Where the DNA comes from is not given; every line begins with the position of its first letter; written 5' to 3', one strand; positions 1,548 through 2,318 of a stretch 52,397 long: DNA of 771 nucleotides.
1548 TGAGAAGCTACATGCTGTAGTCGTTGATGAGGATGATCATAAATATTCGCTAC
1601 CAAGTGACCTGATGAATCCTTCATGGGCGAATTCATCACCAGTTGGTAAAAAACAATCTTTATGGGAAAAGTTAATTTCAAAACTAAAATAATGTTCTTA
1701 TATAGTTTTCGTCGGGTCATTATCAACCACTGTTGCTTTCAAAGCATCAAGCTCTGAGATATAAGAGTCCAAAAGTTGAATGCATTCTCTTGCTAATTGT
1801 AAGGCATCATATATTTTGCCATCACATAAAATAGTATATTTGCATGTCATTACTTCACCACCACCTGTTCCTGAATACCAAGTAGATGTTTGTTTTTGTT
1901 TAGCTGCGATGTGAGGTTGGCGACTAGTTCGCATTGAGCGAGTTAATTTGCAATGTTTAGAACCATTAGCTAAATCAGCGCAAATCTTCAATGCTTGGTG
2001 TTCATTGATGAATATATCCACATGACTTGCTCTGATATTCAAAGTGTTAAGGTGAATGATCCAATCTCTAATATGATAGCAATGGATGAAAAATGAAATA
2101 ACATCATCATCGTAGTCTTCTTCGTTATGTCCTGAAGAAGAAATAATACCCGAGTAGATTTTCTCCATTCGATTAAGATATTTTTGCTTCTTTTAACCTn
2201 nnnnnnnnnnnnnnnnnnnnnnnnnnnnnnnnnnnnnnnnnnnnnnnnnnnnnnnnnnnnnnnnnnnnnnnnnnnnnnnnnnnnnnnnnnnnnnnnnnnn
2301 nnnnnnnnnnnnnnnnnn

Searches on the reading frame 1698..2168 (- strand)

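Call 12: search_protein_families(library=pfam, proteins=[window:1698-2168:-], max_evalue=0.01)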
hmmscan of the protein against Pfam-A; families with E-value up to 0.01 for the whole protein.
window:1698-2168:- (156 aa): 1 family
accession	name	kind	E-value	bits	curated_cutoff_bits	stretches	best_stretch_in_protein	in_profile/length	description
PF10239.14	DUF2465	-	0.0055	16.6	30.5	1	107-148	59-100/302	Protein of unknown function (DUF2465)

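Call 67: search_protein_families(library=ncbifam, proteins=[window:1698-2168:-], max_evalue=0.01)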
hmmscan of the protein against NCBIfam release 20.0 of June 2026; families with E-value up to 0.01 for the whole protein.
window:1698-2168:- (156 aa): 0 families
